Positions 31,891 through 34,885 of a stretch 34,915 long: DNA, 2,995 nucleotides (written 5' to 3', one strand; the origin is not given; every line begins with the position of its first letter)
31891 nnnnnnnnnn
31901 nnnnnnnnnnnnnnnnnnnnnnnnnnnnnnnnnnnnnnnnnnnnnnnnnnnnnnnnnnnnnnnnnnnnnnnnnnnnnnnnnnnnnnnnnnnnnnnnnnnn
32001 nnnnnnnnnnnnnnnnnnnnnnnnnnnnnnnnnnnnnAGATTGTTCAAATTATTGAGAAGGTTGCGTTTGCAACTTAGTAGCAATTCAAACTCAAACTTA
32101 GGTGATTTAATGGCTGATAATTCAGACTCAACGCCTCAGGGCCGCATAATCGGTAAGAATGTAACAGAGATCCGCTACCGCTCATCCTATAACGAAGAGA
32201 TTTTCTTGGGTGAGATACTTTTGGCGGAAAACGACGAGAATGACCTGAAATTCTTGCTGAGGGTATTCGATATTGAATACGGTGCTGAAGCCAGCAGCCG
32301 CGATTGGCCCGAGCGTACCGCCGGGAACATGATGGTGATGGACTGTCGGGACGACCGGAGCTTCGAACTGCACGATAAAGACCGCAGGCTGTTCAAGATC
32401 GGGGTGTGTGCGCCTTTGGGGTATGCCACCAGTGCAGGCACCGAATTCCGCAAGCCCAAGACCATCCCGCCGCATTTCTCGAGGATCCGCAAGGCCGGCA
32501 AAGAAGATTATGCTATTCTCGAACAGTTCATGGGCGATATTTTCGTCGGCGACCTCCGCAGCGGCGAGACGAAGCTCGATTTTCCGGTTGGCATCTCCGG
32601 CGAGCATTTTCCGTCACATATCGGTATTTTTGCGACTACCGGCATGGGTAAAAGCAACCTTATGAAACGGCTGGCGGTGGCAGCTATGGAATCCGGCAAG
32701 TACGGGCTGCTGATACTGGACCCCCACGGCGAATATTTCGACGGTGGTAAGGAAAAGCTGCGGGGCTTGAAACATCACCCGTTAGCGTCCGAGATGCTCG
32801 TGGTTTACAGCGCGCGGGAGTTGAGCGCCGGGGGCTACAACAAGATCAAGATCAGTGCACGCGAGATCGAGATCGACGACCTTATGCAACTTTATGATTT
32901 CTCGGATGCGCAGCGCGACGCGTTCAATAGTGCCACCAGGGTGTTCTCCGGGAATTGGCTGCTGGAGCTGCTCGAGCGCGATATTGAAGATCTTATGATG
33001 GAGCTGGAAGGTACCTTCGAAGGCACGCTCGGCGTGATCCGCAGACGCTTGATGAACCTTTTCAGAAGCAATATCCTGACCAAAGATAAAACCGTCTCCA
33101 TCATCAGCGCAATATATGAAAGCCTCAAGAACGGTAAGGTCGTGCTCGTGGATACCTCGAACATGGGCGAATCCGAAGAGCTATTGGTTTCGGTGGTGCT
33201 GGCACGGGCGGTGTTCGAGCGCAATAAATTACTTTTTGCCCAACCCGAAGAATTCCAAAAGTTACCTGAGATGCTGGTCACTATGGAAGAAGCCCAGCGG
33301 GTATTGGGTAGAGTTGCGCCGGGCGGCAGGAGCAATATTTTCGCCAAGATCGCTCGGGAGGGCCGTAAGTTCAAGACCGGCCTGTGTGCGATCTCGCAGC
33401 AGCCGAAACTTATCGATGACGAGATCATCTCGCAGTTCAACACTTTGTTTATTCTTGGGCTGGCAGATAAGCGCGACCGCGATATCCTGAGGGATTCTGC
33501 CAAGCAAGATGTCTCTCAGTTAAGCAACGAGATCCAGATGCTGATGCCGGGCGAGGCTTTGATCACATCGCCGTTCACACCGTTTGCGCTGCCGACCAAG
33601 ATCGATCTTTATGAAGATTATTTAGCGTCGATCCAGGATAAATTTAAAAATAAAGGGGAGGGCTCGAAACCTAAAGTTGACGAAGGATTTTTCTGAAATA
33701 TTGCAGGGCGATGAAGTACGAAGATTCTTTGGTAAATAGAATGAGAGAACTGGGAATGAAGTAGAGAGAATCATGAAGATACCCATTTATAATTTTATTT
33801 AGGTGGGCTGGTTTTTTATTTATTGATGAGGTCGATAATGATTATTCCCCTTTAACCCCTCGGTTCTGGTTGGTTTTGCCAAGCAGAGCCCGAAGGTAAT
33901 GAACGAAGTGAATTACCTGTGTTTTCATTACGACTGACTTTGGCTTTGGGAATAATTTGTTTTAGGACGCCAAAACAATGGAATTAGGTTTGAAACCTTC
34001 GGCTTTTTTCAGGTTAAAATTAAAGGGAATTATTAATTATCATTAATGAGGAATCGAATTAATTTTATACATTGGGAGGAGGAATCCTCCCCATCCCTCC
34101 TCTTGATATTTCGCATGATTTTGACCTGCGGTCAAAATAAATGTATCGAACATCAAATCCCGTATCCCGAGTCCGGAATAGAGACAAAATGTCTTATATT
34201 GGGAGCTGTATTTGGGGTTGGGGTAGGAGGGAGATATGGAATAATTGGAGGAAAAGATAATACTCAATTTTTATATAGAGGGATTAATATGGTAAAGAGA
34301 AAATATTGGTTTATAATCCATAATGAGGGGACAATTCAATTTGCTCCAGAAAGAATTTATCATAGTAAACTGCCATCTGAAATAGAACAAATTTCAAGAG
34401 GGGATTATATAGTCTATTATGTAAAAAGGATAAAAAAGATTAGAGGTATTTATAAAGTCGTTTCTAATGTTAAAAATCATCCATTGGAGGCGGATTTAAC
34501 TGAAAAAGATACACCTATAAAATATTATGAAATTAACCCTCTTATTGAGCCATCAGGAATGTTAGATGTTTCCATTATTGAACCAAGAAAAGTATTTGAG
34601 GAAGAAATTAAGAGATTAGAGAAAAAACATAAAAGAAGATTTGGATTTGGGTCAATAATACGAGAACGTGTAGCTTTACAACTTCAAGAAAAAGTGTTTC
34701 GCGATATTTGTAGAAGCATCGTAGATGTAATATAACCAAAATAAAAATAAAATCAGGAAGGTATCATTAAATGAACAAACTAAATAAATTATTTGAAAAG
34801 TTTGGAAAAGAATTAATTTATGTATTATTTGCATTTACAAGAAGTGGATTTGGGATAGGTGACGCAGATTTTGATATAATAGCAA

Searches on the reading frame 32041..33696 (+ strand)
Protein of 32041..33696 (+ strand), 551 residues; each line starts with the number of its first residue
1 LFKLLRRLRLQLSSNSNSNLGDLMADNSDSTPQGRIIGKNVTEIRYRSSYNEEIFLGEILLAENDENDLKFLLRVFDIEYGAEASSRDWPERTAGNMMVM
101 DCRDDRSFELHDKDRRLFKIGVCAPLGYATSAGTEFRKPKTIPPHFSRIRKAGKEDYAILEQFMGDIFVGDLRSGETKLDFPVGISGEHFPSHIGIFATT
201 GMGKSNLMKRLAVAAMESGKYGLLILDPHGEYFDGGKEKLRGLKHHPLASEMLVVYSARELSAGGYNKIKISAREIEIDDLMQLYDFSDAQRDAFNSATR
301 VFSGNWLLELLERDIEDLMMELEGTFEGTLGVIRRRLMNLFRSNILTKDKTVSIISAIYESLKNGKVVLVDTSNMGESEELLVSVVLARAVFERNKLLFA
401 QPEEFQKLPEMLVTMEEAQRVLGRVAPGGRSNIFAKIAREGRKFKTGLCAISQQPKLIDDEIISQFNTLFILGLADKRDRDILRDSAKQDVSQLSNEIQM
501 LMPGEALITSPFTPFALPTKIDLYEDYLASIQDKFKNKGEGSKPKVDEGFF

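Call 10: search_protein_families(library=pfam, proteins=[window:32041-33696:+])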
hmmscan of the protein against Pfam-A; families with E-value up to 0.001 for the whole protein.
window:32041-33696:+ (551 aa): 1 family
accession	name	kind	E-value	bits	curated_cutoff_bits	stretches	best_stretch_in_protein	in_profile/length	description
PF01935.23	DUF87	-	1.9e-23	84.2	23.2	1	169-390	3-219/220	Helicase HerA, central domain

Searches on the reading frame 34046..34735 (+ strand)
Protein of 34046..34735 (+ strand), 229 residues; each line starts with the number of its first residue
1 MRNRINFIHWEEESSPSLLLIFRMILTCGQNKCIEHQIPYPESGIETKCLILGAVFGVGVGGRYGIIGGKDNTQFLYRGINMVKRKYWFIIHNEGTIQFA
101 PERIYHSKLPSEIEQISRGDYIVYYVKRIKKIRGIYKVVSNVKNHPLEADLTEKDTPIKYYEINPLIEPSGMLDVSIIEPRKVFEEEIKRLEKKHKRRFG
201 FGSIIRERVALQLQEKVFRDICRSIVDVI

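Call 10: search_protein_families(library=pfam, proteins=[window:34046-34735:+])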
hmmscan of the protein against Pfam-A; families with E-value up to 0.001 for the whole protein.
window:34046-34735:+ (229 aa): 1 family
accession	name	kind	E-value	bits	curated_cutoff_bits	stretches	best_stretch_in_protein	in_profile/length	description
PF01878.24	EVE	-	0.0002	21.8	23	1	112-195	36-114/145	EVE domain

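Call 52: search_protein_families(library=pfam, proteins=[window:34046-34735:+], max_evalue=0.01)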
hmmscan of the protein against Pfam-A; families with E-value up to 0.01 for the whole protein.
window:34046-34735:+ (229 aa): 1 family
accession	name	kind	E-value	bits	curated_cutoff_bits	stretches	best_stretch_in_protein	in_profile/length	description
PF01878.24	EVE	-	0.0002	21.8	23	1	112-195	36-114/145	EVE domain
